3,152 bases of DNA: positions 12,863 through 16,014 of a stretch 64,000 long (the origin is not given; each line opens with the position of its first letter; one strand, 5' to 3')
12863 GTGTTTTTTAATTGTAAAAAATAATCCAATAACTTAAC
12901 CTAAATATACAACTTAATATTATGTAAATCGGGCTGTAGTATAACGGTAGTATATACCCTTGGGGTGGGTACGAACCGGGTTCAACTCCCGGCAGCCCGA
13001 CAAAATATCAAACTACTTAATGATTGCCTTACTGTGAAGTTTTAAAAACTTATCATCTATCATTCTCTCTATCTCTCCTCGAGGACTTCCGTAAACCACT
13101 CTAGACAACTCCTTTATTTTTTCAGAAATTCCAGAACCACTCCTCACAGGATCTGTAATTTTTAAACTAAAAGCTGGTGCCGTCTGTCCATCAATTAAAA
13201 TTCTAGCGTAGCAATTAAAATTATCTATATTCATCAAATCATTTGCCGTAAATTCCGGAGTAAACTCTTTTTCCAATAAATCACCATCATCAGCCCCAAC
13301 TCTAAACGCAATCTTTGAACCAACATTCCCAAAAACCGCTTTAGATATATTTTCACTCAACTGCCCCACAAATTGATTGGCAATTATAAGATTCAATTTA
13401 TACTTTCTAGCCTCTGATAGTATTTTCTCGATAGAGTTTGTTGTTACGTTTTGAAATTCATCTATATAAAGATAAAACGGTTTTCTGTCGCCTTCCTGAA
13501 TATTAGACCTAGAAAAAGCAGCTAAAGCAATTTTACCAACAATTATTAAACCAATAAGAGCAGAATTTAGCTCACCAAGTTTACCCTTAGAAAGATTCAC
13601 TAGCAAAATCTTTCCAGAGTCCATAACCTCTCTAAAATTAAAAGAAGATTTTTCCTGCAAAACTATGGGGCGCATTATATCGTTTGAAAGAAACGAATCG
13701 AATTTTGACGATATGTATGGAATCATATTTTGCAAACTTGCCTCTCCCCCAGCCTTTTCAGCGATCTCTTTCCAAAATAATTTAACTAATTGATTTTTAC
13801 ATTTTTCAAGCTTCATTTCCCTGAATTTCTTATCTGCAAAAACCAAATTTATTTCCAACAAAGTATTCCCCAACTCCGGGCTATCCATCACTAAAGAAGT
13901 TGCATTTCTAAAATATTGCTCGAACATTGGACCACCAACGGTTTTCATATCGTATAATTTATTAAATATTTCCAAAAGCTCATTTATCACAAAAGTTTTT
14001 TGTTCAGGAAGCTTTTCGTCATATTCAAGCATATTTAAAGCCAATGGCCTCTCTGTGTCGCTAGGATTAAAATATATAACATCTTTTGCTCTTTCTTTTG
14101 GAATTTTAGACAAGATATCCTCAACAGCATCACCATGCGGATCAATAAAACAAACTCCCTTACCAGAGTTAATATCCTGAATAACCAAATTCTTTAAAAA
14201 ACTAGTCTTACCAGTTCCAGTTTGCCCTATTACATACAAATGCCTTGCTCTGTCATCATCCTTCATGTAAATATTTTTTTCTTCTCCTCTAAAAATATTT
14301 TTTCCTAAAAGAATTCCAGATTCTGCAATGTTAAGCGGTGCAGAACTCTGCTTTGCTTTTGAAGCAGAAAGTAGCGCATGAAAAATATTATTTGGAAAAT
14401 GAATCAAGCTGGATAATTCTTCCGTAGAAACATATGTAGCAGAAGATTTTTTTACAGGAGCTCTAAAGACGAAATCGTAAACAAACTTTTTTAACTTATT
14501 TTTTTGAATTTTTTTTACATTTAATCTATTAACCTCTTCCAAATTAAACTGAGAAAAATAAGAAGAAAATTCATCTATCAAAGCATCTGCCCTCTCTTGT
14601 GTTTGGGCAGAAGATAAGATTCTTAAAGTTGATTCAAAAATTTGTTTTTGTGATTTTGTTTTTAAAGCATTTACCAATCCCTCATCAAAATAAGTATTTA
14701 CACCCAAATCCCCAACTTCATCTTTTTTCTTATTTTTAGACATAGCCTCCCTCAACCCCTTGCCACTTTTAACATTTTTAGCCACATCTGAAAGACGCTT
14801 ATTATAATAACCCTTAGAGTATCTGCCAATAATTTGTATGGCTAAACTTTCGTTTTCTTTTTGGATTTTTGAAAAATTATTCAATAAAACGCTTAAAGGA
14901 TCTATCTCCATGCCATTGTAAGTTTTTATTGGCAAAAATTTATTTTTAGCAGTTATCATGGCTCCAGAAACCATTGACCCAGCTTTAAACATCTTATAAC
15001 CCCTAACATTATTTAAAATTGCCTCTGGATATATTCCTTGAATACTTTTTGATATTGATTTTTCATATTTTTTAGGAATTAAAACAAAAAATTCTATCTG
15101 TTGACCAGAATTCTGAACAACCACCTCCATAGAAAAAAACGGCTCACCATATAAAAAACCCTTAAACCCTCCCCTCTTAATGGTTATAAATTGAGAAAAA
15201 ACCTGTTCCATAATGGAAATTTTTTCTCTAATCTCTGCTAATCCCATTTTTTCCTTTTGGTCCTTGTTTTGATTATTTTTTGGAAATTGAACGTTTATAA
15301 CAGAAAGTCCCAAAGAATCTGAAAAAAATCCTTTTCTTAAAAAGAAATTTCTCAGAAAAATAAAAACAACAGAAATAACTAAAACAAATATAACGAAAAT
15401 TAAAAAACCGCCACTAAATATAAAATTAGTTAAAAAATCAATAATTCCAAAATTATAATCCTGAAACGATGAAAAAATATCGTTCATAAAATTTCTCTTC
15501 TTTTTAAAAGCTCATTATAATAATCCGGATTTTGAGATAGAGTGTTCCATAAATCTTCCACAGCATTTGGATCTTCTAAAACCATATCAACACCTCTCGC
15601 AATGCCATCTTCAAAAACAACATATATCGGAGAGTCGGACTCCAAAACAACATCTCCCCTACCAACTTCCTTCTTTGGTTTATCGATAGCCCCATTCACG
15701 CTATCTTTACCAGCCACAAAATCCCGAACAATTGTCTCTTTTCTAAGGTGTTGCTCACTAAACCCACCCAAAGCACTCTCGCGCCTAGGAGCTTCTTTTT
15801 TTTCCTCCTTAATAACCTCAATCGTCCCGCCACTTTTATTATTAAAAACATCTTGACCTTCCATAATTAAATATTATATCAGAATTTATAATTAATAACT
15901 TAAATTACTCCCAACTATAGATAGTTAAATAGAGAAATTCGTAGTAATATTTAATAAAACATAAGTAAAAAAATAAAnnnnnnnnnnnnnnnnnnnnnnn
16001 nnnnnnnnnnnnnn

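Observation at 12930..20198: Orphan type IV coupling-protein ATPase module next to tRNA-Pro and divergent from a giant Calx-beta adhesin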

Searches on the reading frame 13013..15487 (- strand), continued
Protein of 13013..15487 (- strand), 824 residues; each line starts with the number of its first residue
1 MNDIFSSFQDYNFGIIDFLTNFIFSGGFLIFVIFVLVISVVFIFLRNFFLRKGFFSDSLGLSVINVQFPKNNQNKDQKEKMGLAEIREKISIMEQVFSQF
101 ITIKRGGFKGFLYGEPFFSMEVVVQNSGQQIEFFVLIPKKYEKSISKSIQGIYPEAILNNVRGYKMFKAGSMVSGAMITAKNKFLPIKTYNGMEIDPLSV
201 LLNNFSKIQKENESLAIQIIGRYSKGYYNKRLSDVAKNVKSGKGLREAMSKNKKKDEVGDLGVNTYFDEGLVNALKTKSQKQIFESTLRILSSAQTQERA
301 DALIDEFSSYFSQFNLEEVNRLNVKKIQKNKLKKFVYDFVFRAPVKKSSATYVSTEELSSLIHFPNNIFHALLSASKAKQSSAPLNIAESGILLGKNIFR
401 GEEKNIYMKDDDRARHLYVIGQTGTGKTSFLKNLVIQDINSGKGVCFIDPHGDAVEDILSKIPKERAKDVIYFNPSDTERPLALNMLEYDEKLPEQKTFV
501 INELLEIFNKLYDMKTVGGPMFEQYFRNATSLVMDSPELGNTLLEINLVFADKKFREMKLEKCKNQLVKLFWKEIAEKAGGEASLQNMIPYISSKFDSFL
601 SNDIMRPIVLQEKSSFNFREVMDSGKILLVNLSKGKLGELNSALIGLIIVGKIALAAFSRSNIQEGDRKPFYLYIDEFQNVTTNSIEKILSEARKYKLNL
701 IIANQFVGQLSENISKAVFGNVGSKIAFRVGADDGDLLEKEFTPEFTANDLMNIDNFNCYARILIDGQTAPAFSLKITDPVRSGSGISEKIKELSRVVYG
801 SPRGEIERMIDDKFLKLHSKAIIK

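Call 106: search_protein_families(library=pfam, proteins=[L015:4281-7535:+, L020:6146-9178:+, L026:4425-9167:+, L053:5668-9096:+, L058:4715-9151:+, L074:5524-9207:+, L078:5599-9087:+, L038:3944-7315:+], max_evalue=0.01)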
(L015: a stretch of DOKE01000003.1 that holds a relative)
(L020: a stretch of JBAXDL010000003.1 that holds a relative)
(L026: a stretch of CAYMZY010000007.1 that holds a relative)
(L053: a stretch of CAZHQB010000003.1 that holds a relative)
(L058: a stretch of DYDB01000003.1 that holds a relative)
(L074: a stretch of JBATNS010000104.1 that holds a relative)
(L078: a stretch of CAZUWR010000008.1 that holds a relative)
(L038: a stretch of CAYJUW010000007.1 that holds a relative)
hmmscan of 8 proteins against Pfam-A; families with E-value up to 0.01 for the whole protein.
L015:4281-7535:+ (1085 aa): 0 families

L020:6146-9178:+ (1011 aa): 0 families

L026:4425-9167:+ (1581 aa): 0 families

L053:5668-9096:+ (1143 aa): 0 families

L058:4715-9151:+ (1479 aa): 0 families

L074:5524-9207:+ (1228 aa): 0 families

L078:5599-9087:+ (1163 aa): 0 families

L038:3944-7315:+ (1124 aa): 3 families
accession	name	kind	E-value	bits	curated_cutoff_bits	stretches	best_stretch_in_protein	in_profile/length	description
PF13672.11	PP2C_2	-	1.2e-11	45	24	1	65-274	10-182/209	Protein phosphatase 2C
PF00481.26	PP2C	-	4.1e-09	36.9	20.3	1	67-189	24-137/255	Protein phosphatase 2C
PF07228.17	SpoIIE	-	1.6e-05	25.4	25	1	235-320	101-191/192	Stage II sporulation protein E (SpoIIE)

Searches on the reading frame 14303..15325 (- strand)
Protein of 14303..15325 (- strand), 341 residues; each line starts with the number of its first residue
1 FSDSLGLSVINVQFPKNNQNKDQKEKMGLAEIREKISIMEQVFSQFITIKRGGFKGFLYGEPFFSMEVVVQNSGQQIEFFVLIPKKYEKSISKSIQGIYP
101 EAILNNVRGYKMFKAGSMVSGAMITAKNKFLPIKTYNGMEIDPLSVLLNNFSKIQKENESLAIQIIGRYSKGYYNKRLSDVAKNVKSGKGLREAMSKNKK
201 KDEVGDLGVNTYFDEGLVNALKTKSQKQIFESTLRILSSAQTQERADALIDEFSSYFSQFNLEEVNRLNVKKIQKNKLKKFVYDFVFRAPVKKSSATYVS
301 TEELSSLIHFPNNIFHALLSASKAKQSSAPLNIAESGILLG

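Call 42: search_solved_structures(query=A2, max_evalue=10)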
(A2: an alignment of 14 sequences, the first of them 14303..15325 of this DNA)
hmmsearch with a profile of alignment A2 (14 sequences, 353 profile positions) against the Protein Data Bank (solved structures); distinct sequences matched with E-value up to 10: 4.
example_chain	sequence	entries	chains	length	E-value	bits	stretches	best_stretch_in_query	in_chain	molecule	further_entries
1a2x_A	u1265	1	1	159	1.1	11.6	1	243-320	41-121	TROPONIN C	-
5xis_A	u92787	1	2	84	1.5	11.1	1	168-233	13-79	E3 ubiquitin-protein ligase RNF168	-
5xit_E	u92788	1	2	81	2.7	10.2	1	168-233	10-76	E3 ubiquitin-protein ligase RNF168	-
5ydk_A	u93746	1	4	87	3.6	9.8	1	168-233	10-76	E3 ubiquitin-protein ligase RNF168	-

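Call 48: predict_structure(alignment_id=A2)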
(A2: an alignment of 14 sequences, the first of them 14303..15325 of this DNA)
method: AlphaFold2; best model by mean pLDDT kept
length: 341 residues; sequences in the alignment: 14
mean_pLDDT: 77.4   pTM: 0.78
mean pLDDT of the five models: 77.4, 69.4, 68.7, 67.9, 62.8
residues with pLDDT >= 90: 110; 70-90: 152; 50-70: 29; < 50: 50
segments of 3 or more residues with pLDDT < 50: 18-24, 198-210, 314-341
pLDDT, mean of each block of 10 residues (from residue 1): 70 66 54 77 82 71 86 70 89 86 82 80 93 87 73 76 91 92 90 71 42 81 94 93 93 89 89 92 87 87 87 44 38 35 34
secondary structure, 60 per line:
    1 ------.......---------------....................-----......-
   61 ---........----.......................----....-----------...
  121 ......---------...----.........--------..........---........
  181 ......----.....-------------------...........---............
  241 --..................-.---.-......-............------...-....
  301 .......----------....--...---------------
elements in order: E7-13 H29-48 H54-59 E64-71 E76-84 H85-98 E103-106 E118-126 H143-151 E160-169 H173-186 H191-195 H215-225 E229-240 H243-260 E268-273 H275-286 E297-300 H301-307 H318-321

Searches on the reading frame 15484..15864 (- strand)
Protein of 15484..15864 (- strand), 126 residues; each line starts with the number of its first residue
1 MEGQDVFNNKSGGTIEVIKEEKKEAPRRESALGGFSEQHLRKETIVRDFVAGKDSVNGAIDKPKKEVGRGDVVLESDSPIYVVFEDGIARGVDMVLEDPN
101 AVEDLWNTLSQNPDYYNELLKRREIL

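Call 6: search_protein_families(library=pfam, proteins=[window:15484-15864:-], max_evalue=0.01)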
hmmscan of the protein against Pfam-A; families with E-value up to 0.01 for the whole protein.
window:15484-15864:- (126 aa): 0 families

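Call 7: search_protein_families(library=ncbifam, proteins=[window:15484-15864:-], max_evalue=0.01)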
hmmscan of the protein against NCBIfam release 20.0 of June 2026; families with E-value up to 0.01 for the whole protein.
window:15484-15864:- (126 aa): 0 families

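Call 37: find_homologous_proteins(query=window:15487-15864:-, max_evalue=0.001)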
Query window:15487-15864:- (126 aa): 2 proteins with E <= 0.001 among 17 candidates.
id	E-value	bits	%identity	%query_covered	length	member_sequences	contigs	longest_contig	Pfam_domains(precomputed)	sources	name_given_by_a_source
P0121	4.8e-76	271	100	100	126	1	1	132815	-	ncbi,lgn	-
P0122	1.1e-47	179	69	100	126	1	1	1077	-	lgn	-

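Call 59: search_protein_families(library=padloc, proteins=[window:15484-15864:-], max_evalue=0.01)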
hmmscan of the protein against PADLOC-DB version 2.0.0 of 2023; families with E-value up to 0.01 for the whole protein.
window:15484-15864:- (126 aa): 0 families

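Call 60: search_protein_families(library=phrogs, proteins=[window:15484-15864:-], max_evalue=0.01)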
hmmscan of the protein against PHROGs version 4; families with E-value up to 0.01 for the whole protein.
window:15484-15864:- (126 aa): 0 families
